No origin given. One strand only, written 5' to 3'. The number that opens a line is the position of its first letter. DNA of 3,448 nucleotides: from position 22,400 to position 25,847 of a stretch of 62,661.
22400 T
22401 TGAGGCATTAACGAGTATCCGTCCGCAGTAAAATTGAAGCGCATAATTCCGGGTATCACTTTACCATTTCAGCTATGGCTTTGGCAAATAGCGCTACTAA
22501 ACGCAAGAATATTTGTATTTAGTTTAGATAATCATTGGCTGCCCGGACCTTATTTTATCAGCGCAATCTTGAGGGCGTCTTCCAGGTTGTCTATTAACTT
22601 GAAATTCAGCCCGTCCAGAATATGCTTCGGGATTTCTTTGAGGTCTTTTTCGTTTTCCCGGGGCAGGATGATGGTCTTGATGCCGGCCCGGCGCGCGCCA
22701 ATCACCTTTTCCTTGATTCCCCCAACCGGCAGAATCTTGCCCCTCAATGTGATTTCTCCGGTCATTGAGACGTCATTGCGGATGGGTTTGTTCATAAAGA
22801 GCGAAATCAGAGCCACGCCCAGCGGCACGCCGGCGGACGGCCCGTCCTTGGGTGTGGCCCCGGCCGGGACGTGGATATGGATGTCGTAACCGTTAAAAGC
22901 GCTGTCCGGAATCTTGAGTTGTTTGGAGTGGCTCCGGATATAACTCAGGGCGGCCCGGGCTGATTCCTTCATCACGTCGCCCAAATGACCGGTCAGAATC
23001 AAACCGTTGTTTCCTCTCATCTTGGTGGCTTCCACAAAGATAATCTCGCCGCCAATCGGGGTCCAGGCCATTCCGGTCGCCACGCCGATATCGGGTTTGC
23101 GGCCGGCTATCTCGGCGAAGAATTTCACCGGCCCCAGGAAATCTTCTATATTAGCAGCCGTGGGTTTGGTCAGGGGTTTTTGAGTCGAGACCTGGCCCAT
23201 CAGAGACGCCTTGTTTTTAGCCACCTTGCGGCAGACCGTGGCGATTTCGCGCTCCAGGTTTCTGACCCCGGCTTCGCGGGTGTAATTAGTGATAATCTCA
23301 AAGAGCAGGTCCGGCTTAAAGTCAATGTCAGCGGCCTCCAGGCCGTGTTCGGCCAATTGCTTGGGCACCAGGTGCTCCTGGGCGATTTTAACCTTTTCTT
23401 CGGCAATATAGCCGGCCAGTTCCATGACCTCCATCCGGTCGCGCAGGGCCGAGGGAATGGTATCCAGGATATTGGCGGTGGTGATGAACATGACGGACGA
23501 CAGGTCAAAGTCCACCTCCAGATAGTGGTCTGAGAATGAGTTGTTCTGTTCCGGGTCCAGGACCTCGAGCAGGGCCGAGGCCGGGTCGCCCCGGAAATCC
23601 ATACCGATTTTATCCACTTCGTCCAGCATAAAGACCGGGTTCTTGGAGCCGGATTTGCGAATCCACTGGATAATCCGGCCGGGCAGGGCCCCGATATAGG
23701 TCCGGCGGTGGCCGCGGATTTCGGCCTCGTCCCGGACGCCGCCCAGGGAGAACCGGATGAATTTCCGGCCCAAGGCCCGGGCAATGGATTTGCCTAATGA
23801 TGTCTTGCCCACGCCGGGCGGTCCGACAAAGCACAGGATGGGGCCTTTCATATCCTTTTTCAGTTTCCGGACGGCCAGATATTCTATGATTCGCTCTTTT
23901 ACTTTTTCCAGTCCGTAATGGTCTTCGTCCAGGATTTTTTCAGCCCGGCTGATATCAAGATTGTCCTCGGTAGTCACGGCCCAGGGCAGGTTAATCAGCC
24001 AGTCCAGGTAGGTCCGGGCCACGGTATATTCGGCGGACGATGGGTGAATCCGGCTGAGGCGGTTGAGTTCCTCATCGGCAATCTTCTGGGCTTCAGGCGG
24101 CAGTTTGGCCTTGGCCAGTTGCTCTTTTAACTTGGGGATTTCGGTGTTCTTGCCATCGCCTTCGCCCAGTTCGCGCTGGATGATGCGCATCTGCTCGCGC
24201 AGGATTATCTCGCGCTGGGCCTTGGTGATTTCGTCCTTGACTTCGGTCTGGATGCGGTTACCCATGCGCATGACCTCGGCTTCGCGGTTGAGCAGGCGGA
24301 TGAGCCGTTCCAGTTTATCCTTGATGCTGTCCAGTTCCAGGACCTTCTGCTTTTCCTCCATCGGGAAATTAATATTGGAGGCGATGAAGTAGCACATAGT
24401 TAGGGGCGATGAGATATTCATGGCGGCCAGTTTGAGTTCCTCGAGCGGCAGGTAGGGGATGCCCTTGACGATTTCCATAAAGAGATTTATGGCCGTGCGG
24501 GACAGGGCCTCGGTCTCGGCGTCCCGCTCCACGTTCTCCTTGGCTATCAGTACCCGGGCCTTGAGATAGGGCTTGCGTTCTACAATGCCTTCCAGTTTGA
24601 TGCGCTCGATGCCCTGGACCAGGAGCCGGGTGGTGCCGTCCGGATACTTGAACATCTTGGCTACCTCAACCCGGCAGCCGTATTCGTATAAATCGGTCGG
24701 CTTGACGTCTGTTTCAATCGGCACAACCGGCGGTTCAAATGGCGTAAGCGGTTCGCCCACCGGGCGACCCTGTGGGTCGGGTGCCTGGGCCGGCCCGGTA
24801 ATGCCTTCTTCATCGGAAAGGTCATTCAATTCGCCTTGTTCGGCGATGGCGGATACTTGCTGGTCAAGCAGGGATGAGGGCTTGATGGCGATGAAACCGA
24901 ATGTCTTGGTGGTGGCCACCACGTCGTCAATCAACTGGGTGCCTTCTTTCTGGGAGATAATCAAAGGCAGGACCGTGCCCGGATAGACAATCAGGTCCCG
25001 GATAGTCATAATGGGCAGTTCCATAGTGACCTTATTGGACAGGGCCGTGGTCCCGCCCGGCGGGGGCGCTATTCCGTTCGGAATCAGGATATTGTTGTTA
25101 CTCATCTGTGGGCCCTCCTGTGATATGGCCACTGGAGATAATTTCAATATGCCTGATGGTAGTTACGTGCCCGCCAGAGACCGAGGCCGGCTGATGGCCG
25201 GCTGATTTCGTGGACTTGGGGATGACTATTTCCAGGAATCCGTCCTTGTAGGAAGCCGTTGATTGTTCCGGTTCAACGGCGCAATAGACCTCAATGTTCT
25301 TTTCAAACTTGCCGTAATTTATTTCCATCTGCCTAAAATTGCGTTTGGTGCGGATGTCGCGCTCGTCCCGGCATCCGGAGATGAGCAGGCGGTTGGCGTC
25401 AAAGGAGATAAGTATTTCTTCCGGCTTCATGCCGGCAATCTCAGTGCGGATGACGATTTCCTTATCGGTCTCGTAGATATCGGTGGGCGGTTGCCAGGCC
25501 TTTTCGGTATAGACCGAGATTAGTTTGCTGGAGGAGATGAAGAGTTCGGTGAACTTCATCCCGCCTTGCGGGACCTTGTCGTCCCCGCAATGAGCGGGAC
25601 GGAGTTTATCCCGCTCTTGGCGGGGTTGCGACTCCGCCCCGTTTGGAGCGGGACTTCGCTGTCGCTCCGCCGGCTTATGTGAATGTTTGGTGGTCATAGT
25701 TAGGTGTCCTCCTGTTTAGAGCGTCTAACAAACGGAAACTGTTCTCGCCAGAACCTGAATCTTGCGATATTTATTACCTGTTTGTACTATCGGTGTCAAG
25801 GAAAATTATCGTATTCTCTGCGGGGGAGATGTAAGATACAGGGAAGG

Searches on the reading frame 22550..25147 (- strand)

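Call 7: search_protein_families(library=pfam, proteins=[window:22550-25147:-], max_evalue=0.01)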
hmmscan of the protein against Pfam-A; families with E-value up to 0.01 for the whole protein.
window:22550-25147:- (865 aa): 13 families
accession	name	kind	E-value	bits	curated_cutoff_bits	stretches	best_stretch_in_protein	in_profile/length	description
PF05362.19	Lon_C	-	2.6e-84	282.3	21.1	1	663-864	3-204/205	Lon protease (S16) C-terminal proteolytic domain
PF02190.22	LON_substr_bdg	-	7.3e-39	134.2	28.7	1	43-288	1-200/200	ATP-dependent protease La (LON) substrate-binding domain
PF00004.35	AAA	-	2.3e-24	86.8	21.2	1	438-575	1-126/131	ATPase family associated with various cellular activities (AAA)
PF22667.2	Lon_lid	-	1.3e-20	73.2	27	1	600-647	2-49/57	Lon protease AAA+ ATPase lid domain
PF13541.12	ChlI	-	3e-10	40.5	27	1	705-832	1-121/121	Subunit ChlI of Mg-chelatase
PF07728.20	AAA_5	-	1.6e-07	31.9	22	1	438-572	2-139/139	AAA domain (dynein-related subfamily)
PF08298.17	AAA_PrkA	-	3.2e-05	23.6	25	1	406-461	57-111/358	PrkA AAA domain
PF05496.18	RuvB_N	-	0.00083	19.6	27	1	408-463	7-61/159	Holliday junction DNA helicase RuvB P-loop domain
PF13401.12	AAA_22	-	0.001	19.8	27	0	436-515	6-97/130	AAA domain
PF07724.20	AAA_2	-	0.0012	19.3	27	1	439-575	7-137/166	AAA domain (Cdc48 subfamily)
PF13191.12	AAA_16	-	0.0042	18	32.6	0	434-488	24-73/167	AAA ATPase domain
PF03193.22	RsgA_GTPase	-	0.0064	16.8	30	0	412-457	83-128/174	RsgA GTPase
PF13173.12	AAA_14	-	0.0077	16.7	27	0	436-514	3-74/129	AAA domain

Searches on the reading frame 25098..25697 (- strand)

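Call 7: search_protein_families(library=pfam, proteins=[window:25098-25697:-], max_evalue=0.01)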
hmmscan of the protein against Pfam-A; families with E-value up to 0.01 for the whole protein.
window:25098-25697:- (199 aa): 1 family
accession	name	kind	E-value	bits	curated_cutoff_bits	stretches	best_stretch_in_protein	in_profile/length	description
PF00011.27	HSP20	-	4.4e-13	49.6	20.8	1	73-172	1-98/102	Hsp20/alpha crystallin family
